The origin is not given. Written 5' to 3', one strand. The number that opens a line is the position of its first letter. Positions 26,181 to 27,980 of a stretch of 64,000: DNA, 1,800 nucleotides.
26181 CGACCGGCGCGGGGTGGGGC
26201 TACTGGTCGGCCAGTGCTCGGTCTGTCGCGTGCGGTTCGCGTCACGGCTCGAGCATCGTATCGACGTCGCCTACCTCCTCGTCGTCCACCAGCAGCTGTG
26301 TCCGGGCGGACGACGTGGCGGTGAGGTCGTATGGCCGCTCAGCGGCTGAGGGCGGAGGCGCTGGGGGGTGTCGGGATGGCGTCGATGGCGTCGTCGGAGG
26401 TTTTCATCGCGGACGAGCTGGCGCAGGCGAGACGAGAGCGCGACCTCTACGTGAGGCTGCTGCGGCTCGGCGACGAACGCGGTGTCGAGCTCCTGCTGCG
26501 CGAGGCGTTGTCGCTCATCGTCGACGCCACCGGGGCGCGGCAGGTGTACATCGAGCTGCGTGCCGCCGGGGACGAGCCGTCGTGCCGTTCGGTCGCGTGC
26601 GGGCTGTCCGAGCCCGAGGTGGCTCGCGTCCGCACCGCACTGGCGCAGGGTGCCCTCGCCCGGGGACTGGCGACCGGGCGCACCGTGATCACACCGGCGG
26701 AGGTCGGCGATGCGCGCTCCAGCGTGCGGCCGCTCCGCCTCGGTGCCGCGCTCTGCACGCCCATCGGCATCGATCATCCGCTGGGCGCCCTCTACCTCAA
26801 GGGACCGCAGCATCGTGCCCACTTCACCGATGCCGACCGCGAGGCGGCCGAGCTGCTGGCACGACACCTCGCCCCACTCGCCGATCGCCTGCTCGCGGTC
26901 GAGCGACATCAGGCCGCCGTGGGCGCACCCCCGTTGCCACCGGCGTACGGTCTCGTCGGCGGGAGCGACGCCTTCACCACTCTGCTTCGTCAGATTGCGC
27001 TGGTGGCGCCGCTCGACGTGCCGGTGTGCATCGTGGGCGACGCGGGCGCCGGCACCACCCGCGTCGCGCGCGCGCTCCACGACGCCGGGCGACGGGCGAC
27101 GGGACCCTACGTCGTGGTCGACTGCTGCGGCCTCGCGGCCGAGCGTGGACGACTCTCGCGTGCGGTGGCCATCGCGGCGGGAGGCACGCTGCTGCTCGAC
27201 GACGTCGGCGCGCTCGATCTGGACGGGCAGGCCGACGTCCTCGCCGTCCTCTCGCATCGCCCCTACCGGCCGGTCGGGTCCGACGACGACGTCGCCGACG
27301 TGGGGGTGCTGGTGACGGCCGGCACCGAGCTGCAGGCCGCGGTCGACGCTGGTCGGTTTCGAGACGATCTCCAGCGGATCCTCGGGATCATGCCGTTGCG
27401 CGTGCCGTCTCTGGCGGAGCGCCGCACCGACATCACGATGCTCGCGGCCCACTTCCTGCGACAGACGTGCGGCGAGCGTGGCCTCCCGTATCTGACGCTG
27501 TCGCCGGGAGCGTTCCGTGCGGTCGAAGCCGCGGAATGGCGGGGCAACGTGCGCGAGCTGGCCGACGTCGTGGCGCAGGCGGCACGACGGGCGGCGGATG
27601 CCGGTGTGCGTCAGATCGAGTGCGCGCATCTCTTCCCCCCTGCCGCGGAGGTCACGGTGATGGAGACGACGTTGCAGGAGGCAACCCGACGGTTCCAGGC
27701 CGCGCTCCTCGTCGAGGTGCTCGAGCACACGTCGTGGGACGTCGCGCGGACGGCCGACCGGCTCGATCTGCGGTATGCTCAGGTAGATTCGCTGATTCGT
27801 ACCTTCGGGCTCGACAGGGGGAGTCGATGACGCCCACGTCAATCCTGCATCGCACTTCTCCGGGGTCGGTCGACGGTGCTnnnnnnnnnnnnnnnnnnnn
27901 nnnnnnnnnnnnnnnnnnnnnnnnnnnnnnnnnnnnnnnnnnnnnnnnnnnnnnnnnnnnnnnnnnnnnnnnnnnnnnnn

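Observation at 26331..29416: Translationally coupled pair of paralogous GAF-AAA+-HTH regulators, one apparently a pseudo-ATPase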

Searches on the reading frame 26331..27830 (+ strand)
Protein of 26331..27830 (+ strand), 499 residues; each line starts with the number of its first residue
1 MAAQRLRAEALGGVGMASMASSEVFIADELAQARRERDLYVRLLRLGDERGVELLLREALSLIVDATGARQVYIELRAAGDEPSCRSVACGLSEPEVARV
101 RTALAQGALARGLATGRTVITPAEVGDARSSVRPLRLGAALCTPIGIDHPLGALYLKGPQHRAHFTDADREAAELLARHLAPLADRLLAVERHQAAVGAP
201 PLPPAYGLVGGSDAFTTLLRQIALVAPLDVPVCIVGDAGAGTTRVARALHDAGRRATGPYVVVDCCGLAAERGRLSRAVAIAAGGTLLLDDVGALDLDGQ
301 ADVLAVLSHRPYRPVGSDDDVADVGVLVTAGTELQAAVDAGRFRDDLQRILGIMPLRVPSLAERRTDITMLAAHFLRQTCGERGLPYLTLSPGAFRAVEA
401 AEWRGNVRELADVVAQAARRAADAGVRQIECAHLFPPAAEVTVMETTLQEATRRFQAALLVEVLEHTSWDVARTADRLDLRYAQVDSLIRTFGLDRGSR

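Call 6: search_protein_families(library=pfam, proteins=[window:26331-27830:+], max_evalue=0.1)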
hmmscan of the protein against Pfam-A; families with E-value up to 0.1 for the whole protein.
window:26331-27830:+ (499 aa): 7 families
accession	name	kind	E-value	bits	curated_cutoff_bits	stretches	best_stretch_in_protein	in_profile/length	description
PF00158.32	Sigma54_activat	-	2.3e-23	83.1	20.2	2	279-355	89-166/168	Sigma-54 interaction domain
PF25601.1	AAA_lid_14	-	2e-13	50.4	27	1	363-439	2-75/87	AAA+ ATPase lid domain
PF14532.12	Sigma54_activ_2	-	6.2e-13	49.6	25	1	209-361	1-138/138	Sigma-54 interaction domain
PF13185.12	GAF_2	-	7.4e-07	29.9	28.6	1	52-181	4-132/136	GAF domain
PF01590.32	GAF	-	4e-06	27.8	22.4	1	53-181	3-130/133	GAF domain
PF13492.12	GAF_3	-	1.5e-05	25.9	27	1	53-181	3-124/129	GAF domain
PF02954.25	HTH_8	-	0.0012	18.9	22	1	453-484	3-34/42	Bacterial regulatory protein, Fis family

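Call 7: search_protein_families(library=ncbifam, proteins=[window:26331-27830:+], max_evalue=0.01)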
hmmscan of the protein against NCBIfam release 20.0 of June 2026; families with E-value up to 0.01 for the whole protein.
window:26331-27830:+ (499 aa): 25 families
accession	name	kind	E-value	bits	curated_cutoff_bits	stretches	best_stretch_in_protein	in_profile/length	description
NF003451.0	PRK05022.1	equivalog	7.1e-49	166.9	476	1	207-495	191-511/512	nitric oxide reductase transcriptional regulator NorR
NF051870.1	NAssimRespRegNtrX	equivalog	1e-41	143.3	600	1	207-463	140-421/452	nitrogen assimilation response regulator NtrX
NF038308.1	RNA_repair_RtcR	equivalog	2.1e-40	139.1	650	2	281-430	276-430/530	RNA repair transcriptional activator RtcR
TIGR01817.1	nifA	equivalog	1.5e-39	136.2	528.85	1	50-426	18-433/534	nif-specific transcriptional activator NifA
TIGR01818.1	ntrC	equivalog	3.9e-39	134.7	558.6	1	202-438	130-381/463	nitrogen regulation protein NR(I)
NF008469.0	PRK11361.1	equivalog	2.8e-37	128.5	714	1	211-480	148-442/461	acetoacetate metabolism transcriptional regulator AtoC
TIGR02974.1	phageshock_pspF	equivalog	1.8e-36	126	443.55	1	208-424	1-236/336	phage shock protein operon transcriptional activator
NF011695.0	PRK15115.1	equivalog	2.6e-36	125.3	763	1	209-475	138-419/445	two-component system response regulator GlrR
TIGR02915.1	PEP_resp_reg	equivalog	5.8e-36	124.3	502.6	1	206-494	139-444/445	PEP-CTERM-box response regulator transcription factor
NF050807.1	TransRegFlbDCaul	equivalog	1.7e-33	116.2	750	1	213-455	125-383/454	sigma-54-dependent transcriptional regulator FlbD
NF007689.0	PRK10365.1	equivalog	2.9e-33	115.4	760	1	204-417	137-368/441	sigma-54-dependent response regulator transcription factor ZraR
NF008085.0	PRK10820.1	equivalog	1.4e-31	109.7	576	1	209-495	207-513/520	transcriptional regulator TyrR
NF041552.1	TF_PrdR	equivalog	1.9e-31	109.1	795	2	278-419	356-498/577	sigma-54 dependent transcriptional regulator PrdR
NF008622.0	PRK11608.1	equivalog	8.1e-30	104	529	2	273-492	94-323/329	phage shock protein operon transcriptional activator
TIGR02329.1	propionate_PrpR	equivalog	6.3e-29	101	499.2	1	208-431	214-460/526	propionate catabolism operon regulatory protein PrpR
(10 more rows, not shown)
